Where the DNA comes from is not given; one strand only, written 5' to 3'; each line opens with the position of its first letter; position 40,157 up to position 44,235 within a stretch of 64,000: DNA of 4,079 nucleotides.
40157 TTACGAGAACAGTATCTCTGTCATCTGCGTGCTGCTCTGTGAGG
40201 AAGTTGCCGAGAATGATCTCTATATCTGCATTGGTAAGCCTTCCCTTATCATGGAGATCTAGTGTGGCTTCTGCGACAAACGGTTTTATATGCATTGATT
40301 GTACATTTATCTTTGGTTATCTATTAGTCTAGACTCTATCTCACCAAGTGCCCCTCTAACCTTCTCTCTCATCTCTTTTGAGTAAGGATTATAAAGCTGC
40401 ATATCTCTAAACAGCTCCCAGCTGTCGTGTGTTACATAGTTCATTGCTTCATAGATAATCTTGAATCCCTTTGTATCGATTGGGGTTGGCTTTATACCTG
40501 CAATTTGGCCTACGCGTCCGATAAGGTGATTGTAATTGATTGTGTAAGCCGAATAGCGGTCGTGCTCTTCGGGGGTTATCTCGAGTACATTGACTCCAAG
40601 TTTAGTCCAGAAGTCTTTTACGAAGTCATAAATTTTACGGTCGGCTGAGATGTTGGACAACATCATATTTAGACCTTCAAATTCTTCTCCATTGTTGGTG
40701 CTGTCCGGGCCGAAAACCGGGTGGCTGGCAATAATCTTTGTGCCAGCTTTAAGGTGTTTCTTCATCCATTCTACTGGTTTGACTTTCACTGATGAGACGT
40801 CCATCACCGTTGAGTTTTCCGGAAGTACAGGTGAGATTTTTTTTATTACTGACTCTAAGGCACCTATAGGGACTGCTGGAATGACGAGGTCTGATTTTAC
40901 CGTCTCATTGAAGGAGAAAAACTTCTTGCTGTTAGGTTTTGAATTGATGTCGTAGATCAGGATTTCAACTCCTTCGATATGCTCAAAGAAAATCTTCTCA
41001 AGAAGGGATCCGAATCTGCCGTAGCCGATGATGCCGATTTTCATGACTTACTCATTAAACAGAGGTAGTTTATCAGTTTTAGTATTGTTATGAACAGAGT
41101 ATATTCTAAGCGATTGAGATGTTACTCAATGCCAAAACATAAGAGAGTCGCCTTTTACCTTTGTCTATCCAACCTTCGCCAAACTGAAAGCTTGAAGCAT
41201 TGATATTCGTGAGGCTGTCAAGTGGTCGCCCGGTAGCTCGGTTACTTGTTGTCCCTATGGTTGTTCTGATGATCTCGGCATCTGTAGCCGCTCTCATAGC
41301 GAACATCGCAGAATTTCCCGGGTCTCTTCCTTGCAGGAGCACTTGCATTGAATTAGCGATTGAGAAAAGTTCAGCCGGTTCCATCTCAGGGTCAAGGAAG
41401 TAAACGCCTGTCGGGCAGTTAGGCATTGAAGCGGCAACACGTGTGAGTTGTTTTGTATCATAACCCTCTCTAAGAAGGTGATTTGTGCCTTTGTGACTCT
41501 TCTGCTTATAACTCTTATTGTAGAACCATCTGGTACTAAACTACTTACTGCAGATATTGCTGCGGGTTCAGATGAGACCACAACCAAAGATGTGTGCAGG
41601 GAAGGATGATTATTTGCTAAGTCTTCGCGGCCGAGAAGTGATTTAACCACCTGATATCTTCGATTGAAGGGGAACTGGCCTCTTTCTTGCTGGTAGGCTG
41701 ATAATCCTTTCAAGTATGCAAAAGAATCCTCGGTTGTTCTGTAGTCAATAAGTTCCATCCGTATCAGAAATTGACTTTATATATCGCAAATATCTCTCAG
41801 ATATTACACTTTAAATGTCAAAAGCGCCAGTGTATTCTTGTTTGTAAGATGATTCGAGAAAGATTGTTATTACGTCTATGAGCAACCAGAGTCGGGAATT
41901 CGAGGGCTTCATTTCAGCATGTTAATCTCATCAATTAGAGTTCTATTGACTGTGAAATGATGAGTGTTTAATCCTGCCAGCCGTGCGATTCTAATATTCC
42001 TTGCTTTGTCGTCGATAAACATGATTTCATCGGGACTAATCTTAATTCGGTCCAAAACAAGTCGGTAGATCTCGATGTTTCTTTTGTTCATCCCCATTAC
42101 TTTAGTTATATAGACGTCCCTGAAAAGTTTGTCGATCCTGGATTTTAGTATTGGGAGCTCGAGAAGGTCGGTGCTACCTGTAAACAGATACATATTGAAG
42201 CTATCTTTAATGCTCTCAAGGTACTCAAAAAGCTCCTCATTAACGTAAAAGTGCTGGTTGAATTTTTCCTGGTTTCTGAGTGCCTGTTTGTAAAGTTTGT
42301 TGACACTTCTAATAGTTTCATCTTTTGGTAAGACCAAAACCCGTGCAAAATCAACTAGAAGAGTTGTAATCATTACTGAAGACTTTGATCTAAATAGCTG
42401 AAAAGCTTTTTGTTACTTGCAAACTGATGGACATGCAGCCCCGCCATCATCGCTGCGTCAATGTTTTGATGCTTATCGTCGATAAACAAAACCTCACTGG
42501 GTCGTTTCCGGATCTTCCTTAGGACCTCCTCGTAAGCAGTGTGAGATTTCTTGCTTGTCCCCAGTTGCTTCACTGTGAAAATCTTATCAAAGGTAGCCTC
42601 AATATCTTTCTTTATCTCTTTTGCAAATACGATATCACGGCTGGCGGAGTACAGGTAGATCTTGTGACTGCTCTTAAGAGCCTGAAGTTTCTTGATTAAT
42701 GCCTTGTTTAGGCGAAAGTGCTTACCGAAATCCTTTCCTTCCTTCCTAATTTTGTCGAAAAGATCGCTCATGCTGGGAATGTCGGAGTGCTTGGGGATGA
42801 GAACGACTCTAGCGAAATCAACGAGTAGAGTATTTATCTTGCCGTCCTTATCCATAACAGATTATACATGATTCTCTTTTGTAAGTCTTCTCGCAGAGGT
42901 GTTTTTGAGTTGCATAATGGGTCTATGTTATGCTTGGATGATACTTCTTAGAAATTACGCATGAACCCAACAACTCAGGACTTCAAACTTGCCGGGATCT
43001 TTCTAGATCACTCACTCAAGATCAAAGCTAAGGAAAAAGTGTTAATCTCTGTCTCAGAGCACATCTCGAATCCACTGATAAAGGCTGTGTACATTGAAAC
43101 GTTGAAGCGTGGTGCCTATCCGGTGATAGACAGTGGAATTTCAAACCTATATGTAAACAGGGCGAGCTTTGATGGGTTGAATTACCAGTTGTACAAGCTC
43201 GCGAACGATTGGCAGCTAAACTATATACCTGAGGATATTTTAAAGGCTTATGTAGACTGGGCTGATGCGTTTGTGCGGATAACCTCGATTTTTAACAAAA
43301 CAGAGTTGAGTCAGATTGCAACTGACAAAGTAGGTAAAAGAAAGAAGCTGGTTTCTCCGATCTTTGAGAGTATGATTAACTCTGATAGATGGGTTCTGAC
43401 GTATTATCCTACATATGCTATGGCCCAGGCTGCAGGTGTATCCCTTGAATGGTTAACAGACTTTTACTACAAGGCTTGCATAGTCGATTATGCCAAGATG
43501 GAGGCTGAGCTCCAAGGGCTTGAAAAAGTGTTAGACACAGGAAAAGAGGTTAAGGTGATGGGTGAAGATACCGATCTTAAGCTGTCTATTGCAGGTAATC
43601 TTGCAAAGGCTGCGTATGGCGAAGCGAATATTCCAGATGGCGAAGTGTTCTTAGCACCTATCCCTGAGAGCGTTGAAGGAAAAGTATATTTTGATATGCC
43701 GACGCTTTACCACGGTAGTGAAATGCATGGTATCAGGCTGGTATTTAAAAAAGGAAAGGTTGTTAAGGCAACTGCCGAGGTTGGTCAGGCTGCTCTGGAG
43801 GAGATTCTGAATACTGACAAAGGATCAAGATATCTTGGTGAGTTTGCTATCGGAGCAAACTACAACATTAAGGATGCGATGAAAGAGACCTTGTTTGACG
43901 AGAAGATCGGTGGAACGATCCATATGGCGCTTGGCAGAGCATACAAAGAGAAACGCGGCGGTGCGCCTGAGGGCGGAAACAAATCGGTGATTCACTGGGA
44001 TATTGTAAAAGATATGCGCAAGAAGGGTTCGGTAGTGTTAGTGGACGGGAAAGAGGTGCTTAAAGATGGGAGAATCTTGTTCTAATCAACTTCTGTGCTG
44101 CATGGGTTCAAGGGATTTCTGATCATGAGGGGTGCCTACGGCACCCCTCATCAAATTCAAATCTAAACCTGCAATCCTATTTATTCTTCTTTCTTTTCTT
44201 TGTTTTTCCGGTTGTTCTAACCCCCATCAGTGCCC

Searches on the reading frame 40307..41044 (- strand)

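Call 8: search_protein_families(library=pfam, proteins=[window:40307-41044:-], max_evalue=0.001)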
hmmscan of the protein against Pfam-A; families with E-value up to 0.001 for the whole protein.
window:40307-41044:- (245 aa): 1 family
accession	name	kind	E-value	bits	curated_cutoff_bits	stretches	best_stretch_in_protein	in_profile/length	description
PF02153.23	PDH_N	-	1.4e-18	67.3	26.5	1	47-153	42-152/154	Prephenate dehydrogenase, nucleotide-binding domain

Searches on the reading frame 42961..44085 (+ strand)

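Call 8: search_protein_families(library=pfam, proteins=[window:42961-44085:+], max_evalue=0.001)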
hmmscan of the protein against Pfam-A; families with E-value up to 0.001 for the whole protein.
window:42961-44085:+ (374 aa): 1 family
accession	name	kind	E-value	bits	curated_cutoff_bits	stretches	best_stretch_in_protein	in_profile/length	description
PF02073.20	Peptidase_M29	-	3e-61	207.9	27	1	9-366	7-398/406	Thermophilic metalloprotease (M29)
